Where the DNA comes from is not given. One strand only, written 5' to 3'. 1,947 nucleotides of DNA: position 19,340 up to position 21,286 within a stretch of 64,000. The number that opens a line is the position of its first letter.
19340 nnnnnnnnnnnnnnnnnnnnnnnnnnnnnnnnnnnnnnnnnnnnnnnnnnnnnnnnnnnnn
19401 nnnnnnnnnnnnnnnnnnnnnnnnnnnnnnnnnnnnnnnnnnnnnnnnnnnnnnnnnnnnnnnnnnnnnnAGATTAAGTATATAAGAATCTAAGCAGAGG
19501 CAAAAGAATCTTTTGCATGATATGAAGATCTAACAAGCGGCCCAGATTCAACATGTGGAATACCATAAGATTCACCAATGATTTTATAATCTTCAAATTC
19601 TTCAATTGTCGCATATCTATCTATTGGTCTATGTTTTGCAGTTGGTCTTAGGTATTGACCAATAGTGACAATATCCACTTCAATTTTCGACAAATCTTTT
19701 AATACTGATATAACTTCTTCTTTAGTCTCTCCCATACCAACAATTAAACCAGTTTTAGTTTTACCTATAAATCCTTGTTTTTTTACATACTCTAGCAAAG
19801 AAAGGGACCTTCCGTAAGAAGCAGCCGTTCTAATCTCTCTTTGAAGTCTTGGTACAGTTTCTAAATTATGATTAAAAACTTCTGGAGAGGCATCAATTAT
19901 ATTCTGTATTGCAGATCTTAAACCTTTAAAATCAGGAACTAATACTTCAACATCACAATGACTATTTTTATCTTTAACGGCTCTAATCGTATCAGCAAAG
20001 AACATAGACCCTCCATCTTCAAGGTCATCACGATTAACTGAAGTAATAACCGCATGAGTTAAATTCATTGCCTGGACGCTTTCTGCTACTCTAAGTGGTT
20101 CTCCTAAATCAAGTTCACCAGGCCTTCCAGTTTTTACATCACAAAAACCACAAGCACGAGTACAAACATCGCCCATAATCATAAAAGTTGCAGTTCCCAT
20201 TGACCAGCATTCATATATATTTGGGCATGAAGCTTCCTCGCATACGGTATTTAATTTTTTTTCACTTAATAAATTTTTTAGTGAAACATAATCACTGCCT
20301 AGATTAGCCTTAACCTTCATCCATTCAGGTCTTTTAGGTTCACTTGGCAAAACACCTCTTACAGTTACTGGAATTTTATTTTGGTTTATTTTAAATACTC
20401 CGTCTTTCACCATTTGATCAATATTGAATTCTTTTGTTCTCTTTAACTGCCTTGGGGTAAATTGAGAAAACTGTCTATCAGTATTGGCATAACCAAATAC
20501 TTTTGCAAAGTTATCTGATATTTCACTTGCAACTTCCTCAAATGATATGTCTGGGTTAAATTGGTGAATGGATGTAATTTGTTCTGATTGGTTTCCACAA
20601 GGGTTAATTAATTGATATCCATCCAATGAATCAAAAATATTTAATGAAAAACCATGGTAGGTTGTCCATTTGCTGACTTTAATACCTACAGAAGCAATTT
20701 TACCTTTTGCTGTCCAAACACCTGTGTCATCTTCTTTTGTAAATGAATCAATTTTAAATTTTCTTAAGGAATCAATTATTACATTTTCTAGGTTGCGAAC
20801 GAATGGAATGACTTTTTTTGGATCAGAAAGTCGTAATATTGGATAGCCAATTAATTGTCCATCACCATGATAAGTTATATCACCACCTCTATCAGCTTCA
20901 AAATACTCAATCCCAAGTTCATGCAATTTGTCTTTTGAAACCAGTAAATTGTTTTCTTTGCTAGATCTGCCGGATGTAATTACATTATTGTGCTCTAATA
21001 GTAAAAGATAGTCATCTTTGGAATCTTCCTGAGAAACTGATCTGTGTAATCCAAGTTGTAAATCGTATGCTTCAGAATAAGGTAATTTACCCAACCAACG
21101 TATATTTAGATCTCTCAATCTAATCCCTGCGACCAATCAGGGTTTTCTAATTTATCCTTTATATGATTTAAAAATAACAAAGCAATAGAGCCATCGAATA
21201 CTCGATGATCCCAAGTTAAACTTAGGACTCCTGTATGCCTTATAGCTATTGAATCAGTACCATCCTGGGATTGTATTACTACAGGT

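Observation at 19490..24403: Unusual domain fusions in the 2-oxoacid dehydrogenase operon: a LipB::LipA fusion and a fused E1 alpha-beta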

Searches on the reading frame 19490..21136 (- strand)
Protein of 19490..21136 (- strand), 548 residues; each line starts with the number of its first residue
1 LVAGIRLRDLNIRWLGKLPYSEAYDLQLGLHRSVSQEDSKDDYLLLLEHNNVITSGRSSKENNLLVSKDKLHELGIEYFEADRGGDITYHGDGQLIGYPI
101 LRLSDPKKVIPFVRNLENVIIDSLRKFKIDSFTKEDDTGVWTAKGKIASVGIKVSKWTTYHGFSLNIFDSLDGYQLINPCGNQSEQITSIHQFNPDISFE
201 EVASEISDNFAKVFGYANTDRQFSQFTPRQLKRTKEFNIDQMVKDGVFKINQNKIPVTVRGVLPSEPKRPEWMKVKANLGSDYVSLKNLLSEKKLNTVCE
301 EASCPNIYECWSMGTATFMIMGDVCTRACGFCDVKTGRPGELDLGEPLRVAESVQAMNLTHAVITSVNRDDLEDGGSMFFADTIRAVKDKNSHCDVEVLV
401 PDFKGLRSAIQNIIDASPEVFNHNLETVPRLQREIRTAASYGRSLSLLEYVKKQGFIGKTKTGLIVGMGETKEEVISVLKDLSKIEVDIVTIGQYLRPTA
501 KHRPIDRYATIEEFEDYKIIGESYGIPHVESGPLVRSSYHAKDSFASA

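Call 3: search_protein_families(library=pfam, proteins=[window:19490-21136:-])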
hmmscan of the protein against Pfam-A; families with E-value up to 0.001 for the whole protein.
window:19490-21136:- (548 aa): 3 families
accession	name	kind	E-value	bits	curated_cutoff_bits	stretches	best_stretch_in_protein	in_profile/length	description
PF21948.1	LplA-B_cat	-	7.3e-38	131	27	1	20-210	2-199/200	Lipoyl protein ligase A/B catalytic domain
PF04055.27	Radical_SAM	-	6.4e-17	62.7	29.5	1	319-482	1-166/166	Radical SAM superfamily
PF16881.10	LIAS_N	-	1.6e-07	32.2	27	1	266-304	58-96/96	N-terminal domain of lipoyl synthase of Radical_SAM family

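Call 4: search_protein_families(library=ncbifam, proteins=[window:19490-21136:-])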
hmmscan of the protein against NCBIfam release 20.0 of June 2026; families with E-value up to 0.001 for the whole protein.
window:19490-21136:- (548 aa): 12 families
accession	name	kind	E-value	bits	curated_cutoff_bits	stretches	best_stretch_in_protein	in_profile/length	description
NF004019.1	PRK05481.1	subfamily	6e-122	406.4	203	1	269-546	1-278/286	lipoyl synthase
NF009544.0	PRK12928.1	subfamily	6.2e-118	393.4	210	1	266-545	18-297/300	lipoyl synthase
NF053790.1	LplA_LipA_fuse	exception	3.2e-114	382.7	800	1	264-543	328-605/606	bifunctional lipoate--protein ligase/lipoyl synthase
TIGR00510.1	lipA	equivalog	4.2e-107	357.9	310.25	1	268-547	16-296/302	lipoyl synthase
NF010925.0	PRK14345.1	equivalog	4e-46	157.5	155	1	8-217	12-220/236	lipoyl(octanoyl) transferase LipB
NF010921.0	PRK14341.1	equivalog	1.4e-44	152.2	230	1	18-218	25-227/230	lipoyl(octanoyl) transferase LipB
NF010922.0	PRK14342.1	equivalog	1.1e-42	145.8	235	1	9-220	5-209/215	lipoyl(octanoyl) transferase LipB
TIGR00214.1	lipB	equivalog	1.7e-41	141.8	83.55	1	34-215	5-187/187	lipoyl(octanoyl) transferase LipB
NF010923.0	PRK14343.1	equivalog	3.9e-30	105.1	298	1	8-216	13-220/237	lipoyl(octanoyl) transferase LipB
TIGR00433.2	bioB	equivalog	5.2e-11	42.3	225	1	408-515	136-239/307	biotin synthase BioB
NF053743.1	LipS2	equivalog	1.4e-07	31.3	270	1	429-489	139-197/292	LipS2 family lipoyl synthase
NF006308.0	PRK08508.1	equivalog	1.5e-06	27.6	377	1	361-497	60-190/279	biotin synthase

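Call 5: find_homologous_proteins(query=window:19490-21136:-)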
Query window:19490-21136:- (548 aa): 8000 proteins with E <= 0.001 among 8000 candidates; the best 120 are listed.
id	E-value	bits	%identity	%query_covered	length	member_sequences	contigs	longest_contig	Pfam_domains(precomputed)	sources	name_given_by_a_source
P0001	0.0e+0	1244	99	100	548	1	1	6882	PF16881.11,PF21948.2,PF04055.28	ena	-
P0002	0.0e+0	1240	99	100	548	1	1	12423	PF16881.11,PF21948.2,PF04055.28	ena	-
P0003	0.0e+0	1239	99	100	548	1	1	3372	PF16881.11,PF21948.2,PF04055.28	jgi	-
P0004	0.0e+0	1239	99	100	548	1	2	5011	PF16881.11,PF21948.2,PF04055.28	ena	-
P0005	0.0e+0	1239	99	100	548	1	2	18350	PF16881.11,PF21948.2,PF04055.28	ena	-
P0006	0.0e+0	1238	99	100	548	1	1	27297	PF16881.11,PF21948.2,PF04055.28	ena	-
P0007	0.0e+0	1238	99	100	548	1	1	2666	PF16881.11,PF21948.2,PF04055.28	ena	-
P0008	0.0e+0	1238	99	100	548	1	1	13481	PF16881.11,PF21948.2,PF04055.28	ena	-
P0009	0.0e+0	1238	99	100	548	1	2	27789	PF16881.11,PF21948.2,PF04055.28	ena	-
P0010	0.0e+0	1237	99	100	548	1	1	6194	PF16881.11,PF21948.2,PF04055.28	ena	-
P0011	0.0e+0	1237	99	100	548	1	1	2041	PF16881.11,PF21948.2,PF04055.28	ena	-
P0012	0.0e+0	1237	99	100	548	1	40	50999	PF16881.11,PF21948.2,PF04055.28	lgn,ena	-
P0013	0.0e+0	1237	99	100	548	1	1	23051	PF16881.11,PF21948.2,PF04055.28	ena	-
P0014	0.0e+0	1237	99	100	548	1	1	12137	PF16881.11,PF21948.2,PF04055.28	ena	-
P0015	0.0e+0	1237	99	100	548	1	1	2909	PF16881.11,PF21948.2,PF04055.28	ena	-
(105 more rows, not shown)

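Call 8: find_related_loci(query=window:19490-21136:-, collection=genome_contigs, flank=8000)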
Query window:19490-21136:- (548 aa) in genome_contigs; peptide patterns used: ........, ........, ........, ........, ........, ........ (x = any residue, [..] = any of these).
84 stretches matched a pattern; 57 encode a relative of the query (tblastn E <= 1e-3); 57 distinct loci.
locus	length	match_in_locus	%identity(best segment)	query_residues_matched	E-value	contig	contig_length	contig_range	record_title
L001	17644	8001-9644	98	1-548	0e+0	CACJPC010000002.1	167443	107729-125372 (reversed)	uncultured Candidatus Actinomarina sp. isolate AG-447-L16 genome assembly, contig: AG-447-L16_NODE_2, whole genome shotg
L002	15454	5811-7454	98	1-548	0e+0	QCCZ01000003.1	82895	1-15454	OCS155 cluster bacterium AG-349-E07 Ga0171669_103, whole genome shotgun sequence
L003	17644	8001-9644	98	1-548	0e+0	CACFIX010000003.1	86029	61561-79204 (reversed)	uncultured Candidatus Actinomarina sp. isolate AG-410-M23 genome assembly, contig: AG-410-M23_NODE_3, whole genome shotg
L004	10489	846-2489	95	1-548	0e+0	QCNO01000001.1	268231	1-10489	OCS155 cluster bacterium AG-426-D23 Ga0171674_101, whole genome shotgun sequence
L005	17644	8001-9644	83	1-548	0e+0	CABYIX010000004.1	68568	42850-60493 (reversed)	MAG: uncultured Candidatus Actinomarina sp. isolate AG-333-E10 genome assembly, contig: AG-333-E10_NODE_4, whole genome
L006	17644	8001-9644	83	1-548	0e+0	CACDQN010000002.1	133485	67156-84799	uncultured Candidatus Actinomarina sp. isolate AG-390-B19 genome assembly, contig: AG-390-B19_NODE_2, whole genome shotg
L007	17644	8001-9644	82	1-548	0e+0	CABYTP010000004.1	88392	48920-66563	MAG: uncultured Candidatus Actinomarina sp. isolate AG-333-M17 genome assembly, contig: AG-333-M17_NODE_4, whole genome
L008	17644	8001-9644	79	1-548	0e+0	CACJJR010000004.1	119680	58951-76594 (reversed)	uncultured Candidatus Actinomarina sp. isolate AG-447-I21 genome assembly, contig: AG-447-I21_NODE_4, whole genome shotg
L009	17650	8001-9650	79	1-548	0e+0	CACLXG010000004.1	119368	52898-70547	uncultured Candidatus Actinomarina sp. isolate AG-917-O09 genome assembly, contig: AG-917-O09_NODE_4, whole genome shotg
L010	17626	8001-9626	80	7-548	0e+0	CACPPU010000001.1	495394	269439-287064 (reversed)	MAG: uncultured Candidatus Actinomarina sp. isolate AG-447-N19 genome assembly, contig: AG-447-N19_NODE_1, whole genome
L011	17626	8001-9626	79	7-548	0e+0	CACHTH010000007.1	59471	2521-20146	uncultured Candidatus Actinomarina sp. isolate AG-912-D06 genome assembly, contig: AG-912-D06_NODE_7, whole genome shotg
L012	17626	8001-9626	79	7-548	0e+0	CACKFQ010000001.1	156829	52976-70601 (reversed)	uncultured Candidatus Actinomarina sp. isolate AG-453-L02 genome assembly, contig: AG-453-L02_NODE_1, whole genome shotg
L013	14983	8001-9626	79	7-548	0e+0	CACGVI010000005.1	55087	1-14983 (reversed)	uncultured Candidatus Actinomarina sp. isolate AG-910-M10 genome assembly, contig: AG-910-M10_NODE_5, whole genome shotg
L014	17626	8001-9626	79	7-548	0e+0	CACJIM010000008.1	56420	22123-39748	uncultured Candidatus Actinomarina sp. isolate AG-447-G15 genome assembly, contig: AG-447-G15_NODE_8, whole genome shotg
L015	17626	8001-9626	79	7-548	0e+0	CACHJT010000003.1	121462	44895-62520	uncultured Candidatus Actinomarina sp. isolate AG-911-M23 genome assembly, contig: AG-911-M23_NODE_3, whole genome shotg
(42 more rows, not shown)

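Call 22: search_protein_representatives(protein=window:19490-21136:-)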
Query: 548 residues. Proteins with E-value up to 0.001 (for the whole library): 21133; up to 1e-10: 12373; up to 1e-30: 2072. The best 150 are listed.
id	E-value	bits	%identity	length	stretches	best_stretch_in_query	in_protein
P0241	2.0e-175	600.6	52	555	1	9-548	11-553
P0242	1.2e-131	456.2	47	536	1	10-546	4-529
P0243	8.4e-129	446.8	47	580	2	261-544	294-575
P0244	4.5e-126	437.8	48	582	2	266-544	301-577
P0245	1.1e-125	436.5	45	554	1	18-543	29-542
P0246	1.2e-124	433.1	48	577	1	8-545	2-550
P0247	1.9e-123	429.1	44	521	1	8-542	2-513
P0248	1.4e-122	426.2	47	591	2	267-544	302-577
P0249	8.4e-122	423.7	42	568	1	4-544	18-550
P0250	9.4e-120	416.9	44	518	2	264-546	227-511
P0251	1.9e-119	415.9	44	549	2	268-544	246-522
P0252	2.1e-119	415.8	44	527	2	251-547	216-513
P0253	2.8e-116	405.4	97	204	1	86-271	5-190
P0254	7.6e-116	404.0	41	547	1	8-544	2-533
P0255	7.0e-115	400.8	43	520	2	259-545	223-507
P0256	1.4e-114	399.8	46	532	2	268-546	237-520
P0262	9.0e-109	380.7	41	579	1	15-547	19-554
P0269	3.1e-106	372.3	42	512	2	269-545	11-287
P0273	5.0e-100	351.8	42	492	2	282-546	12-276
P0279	2.6e-98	346.2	44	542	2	270-545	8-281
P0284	1.3e-96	340.6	43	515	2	268-543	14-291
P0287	1.4e-92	327.3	47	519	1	11-358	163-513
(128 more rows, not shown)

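Call 24: list_cluster_members(proteins=[P0241, P0242, P0243, P0245, P0247, P0249, P0250, P0255, P0269, P0273])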
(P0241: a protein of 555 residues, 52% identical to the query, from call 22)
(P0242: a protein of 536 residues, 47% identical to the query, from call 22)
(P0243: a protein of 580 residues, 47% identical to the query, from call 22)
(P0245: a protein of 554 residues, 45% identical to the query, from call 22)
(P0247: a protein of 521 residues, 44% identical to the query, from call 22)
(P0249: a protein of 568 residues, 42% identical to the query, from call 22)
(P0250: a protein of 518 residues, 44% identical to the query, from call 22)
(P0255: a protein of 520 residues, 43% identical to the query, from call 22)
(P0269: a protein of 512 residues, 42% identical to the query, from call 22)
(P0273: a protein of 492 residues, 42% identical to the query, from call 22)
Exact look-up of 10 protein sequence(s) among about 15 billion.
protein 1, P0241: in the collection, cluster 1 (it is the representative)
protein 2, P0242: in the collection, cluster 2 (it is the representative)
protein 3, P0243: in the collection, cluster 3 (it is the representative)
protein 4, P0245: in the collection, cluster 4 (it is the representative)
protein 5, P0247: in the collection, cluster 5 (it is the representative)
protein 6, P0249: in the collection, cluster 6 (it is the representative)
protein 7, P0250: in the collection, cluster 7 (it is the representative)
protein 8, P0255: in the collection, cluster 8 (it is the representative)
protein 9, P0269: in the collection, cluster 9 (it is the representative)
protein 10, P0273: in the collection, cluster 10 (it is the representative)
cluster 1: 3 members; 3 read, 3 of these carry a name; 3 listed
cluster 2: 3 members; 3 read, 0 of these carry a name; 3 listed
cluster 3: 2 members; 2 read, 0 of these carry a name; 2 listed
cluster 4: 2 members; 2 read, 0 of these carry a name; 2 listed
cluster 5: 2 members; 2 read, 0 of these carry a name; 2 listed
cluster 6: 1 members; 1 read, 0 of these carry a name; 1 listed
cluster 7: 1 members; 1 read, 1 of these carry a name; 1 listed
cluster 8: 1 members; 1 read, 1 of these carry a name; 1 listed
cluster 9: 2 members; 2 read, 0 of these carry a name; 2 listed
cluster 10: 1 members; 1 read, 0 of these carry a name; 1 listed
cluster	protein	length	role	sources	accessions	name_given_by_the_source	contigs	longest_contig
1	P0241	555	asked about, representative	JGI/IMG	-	lipoic acid synthetase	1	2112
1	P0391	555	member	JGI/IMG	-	lipoic acid synthetase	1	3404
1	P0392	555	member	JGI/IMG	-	lipoic acid synthetase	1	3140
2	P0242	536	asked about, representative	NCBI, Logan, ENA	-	-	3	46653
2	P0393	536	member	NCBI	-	-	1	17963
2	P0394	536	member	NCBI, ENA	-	-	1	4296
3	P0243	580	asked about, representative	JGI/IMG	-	-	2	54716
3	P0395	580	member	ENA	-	-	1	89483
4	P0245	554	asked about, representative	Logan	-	-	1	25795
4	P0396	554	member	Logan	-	-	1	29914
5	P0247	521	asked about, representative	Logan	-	-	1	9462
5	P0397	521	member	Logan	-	-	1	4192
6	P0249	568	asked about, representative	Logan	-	-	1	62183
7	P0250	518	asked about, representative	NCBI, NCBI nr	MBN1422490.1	MAG: lipoyl synthase [Planctomycetes bacterium] | lipoyl synthase [Planctomycetota bacterium]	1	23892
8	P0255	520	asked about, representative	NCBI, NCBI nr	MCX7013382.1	MAG: lipoyl synthase [Candidatus Sumerlaeota bacterium] | lipoyl synthase [Candidatus Sumerlaeota bacterium]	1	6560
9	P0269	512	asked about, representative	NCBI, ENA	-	-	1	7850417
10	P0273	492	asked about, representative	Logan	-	-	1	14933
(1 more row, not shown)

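Call 28: search_solved_structures(query=window:19490-21136:-, show_alignments=0)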
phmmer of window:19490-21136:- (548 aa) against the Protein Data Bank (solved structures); distinct sequences matched with E-value up to 0.001: 10.
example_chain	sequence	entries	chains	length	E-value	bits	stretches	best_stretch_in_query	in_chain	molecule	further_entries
5exi_A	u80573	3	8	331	8.1e-87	295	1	259-542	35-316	Lipoyl synthase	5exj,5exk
8ugo_A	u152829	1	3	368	1.6e-71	244.5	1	268-545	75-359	Lipoyl synthase, mitochondrial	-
8tsk_A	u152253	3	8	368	1.6e-71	244.5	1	268-545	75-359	Lipoyl synthase, mitochondrial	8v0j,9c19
8trw_A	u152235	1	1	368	4.8e-71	242.9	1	268-545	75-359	Lipoyl synthase, mitochondrial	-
4u0o_B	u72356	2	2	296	2.5e-68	233.9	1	269-543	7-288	Lipoyl synthase 2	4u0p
2qhs_A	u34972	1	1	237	2.7e-37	131.5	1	12-217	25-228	Lipoyltransferase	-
2qht_A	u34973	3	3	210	3.7e-37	131.1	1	12-216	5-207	Lipoyltransferase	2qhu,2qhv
1w66_A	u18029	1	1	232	1.9e-27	99.1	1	6-206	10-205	LIPOYLTRANSFERASE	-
1r30_A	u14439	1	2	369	4.2e-05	25.3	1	408-489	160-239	Biotin synthase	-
8vcw_A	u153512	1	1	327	9.3e-05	24.2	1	380-498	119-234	Biotin synthase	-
